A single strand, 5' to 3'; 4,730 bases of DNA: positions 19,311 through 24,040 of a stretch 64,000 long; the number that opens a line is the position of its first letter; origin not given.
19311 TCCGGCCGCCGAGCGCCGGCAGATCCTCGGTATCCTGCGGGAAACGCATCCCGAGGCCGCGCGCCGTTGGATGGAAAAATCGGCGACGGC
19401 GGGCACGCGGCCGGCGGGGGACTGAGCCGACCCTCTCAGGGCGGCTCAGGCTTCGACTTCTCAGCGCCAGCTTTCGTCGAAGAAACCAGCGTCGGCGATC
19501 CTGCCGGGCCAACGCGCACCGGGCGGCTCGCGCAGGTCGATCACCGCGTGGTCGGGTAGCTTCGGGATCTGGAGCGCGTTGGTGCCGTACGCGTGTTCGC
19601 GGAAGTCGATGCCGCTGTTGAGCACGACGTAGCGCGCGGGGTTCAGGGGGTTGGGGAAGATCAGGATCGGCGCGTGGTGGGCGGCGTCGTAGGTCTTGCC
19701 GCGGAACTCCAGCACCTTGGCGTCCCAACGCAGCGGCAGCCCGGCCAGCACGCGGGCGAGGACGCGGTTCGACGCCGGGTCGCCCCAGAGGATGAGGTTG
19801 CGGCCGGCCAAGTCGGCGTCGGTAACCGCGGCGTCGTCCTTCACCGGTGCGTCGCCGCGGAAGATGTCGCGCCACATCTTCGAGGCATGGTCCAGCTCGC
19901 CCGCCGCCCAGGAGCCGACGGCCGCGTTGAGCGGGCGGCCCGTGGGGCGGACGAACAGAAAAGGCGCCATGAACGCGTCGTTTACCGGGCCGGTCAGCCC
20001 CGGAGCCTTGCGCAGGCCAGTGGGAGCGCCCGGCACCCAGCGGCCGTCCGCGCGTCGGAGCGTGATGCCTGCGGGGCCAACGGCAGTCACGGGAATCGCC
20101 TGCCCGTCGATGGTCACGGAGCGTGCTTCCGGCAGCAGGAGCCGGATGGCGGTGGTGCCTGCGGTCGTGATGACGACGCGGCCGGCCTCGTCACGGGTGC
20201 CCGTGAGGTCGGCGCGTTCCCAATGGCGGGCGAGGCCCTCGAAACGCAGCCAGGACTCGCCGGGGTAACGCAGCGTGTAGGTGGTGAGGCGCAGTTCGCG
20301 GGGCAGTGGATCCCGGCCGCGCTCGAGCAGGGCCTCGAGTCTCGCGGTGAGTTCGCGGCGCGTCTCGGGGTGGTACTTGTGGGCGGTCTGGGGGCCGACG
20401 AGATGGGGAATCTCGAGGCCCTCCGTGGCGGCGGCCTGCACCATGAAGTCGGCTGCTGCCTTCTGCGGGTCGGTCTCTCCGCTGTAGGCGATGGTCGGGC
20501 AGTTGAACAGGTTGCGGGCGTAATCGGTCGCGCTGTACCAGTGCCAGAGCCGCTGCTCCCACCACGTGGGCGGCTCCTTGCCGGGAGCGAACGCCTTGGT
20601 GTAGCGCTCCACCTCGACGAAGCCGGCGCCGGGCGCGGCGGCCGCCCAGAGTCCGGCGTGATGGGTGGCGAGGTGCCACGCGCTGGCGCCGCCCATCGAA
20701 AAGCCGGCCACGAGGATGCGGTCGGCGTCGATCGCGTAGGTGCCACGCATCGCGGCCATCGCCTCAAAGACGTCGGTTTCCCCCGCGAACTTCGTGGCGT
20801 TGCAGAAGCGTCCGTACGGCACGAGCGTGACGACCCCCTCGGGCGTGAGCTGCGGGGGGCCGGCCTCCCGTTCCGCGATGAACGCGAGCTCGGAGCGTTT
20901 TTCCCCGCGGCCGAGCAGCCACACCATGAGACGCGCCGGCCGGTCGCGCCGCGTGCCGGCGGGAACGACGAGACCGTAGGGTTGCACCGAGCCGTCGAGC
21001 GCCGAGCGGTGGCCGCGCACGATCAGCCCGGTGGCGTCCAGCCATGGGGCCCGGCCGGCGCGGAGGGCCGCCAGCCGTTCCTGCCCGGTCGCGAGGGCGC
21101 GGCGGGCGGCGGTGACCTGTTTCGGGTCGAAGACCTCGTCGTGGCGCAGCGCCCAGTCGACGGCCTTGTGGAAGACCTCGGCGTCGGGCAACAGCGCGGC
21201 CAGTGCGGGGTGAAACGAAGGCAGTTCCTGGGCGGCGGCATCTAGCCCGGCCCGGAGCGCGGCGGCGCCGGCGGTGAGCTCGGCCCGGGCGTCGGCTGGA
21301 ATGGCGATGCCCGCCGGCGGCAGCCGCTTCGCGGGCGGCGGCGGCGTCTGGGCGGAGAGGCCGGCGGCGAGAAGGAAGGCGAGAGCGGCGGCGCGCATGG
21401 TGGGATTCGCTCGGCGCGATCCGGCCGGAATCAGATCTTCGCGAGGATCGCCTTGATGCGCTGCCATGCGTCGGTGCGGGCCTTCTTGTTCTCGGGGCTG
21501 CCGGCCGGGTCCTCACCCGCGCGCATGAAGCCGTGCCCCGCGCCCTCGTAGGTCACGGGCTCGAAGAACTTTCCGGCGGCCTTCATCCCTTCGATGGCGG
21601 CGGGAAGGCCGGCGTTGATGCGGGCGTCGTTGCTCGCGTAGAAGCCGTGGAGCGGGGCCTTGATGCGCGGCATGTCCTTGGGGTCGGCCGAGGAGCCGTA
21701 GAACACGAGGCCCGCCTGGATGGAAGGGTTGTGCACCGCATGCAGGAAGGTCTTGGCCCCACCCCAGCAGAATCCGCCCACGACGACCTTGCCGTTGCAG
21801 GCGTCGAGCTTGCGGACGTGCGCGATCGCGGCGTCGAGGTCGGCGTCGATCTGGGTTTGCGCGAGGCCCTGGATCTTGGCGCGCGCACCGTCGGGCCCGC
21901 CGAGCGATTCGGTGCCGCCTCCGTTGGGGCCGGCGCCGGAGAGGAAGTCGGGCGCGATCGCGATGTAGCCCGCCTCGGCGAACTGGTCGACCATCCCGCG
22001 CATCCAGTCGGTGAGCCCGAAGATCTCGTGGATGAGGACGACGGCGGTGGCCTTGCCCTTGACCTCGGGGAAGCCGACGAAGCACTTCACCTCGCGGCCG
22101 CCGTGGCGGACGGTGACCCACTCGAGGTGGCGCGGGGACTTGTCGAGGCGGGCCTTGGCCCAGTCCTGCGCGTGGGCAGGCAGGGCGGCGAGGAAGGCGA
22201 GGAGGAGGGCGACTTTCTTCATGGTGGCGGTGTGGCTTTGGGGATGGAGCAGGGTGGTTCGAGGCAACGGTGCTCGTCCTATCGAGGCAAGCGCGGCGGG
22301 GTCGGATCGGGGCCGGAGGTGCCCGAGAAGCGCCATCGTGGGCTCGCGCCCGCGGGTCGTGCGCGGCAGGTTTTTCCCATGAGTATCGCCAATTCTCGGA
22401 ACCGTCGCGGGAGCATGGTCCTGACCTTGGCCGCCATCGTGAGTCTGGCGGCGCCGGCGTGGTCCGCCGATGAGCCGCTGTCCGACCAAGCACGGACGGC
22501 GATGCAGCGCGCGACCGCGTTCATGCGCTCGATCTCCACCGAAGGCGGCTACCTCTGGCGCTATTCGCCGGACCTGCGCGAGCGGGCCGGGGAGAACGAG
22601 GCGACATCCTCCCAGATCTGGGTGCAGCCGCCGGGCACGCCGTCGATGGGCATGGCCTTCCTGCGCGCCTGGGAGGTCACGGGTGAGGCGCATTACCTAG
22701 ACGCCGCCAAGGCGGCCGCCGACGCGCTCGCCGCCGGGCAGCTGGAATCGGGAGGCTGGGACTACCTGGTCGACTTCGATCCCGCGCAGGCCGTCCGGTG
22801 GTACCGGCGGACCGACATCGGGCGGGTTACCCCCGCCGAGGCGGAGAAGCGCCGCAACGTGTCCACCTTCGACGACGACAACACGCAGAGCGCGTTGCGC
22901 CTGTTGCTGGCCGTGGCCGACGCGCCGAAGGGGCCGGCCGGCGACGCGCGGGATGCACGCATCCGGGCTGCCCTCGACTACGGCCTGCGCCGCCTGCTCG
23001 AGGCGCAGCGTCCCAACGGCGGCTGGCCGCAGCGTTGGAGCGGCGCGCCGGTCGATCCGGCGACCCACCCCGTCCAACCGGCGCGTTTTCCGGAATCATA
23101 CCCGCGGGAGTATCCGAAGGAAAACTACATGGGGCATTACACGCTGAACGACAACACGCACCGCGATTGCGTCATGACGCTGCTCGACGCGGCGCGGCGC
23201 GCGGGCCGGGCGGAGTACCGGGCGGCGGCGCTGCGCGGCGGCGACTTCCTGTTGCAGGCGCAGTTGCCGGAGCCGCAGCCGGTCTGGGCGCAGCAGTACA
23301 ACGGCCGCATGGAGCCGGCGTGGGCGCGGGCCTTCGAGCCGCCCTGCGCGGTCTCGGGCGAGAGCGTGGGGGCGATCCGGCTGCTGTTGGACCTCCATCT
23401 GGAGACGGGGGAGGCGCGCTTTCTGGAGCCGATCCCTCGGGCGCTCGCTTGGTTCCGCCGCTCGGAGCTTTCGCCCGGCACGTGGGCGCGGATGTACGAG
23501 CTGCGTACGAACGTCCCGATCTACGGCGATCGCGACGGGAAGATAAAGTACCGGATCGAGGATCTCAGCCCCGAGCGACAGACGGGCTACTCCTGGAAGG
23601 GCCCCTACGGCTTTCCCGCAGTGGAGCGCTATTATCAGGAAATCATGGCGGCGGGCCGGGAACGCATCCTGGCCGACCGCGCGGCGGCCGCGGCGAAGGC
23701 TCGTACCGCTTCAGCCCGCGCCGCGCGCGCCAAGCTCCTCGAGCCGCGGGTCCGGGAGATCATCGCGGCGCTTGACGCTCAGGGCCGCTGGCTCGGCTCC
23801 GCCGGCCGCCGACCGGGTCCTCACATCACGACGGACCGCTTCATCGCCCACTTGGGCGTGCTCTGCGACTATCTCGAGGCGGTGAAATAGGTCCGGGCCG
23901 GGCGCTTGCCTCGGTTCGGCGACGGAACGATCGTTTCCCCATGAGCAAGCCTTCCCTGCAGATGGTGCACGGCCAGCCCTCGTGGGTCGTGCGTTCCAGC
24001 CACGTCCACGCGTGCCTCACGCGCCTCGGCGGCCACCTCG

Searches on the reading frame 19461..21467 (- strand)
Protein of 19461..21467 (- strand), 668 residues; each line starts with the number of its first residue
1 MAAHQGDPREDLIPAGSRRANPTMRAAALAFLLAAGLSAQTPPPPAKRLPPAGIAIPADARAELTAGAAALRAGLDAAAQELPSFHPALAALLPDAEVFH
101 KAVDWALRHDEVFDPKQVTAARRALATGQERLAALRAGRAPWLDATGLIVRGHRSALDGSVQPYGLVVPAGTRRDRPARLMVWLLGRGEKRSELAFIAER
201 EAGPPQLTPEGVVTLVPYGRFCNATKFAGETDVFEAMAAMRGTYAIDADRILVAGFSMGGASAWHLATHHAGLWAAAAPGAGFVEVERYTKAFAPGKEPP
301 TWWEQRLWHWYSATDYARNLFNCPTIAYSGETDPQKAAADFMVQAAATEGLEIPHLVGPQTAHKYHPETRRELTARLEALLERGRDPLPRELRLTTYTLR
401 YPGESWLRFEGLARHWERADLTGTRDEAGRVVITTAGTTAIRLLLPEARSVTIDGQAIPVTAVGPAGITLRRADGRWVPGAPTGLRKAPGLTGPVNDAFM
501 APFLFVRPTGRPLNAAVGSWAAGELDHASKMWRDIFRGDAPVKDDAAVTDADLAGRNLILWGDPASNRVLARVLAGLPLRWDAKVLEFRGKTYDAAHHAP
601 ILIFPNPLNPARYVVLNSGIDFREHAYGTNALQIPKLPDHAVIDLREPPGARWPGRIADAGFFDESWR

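Call 18: search_protein_families(library=pfam, proteins=[window:19461-21467:-], max_evalue=0.001)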
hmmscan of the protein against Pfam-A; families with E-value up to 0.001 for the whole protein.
window:19461-21467:- (668 aa): 2 families
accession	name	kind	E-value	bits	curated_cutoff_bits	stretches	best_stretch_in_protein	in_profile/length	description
PF00326.27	Peptidase_S9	-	1.1e-10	41.9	22.6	1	231-379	46-204/213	Prolyl oligopeptidase family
PF00756.26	Esterase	-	0.00033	20.9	22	1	241-315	107-172/251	Putative esterase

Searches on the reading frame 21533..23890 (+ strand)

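Call 18: search_protein_families(library=pfam, proteins=[window:21533-23890:+], max_evalue=0.001)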
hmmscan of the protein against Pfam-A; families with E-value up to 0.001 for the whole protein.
window:21533-23890:+ (785 aa): 1 family
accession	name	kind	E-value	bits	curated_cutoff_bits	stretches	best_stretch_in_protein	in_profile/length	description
PF09492.16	Pec_lyase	-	1.9e-33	116.4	22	2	437-646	27-217/292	Pectic acid lyase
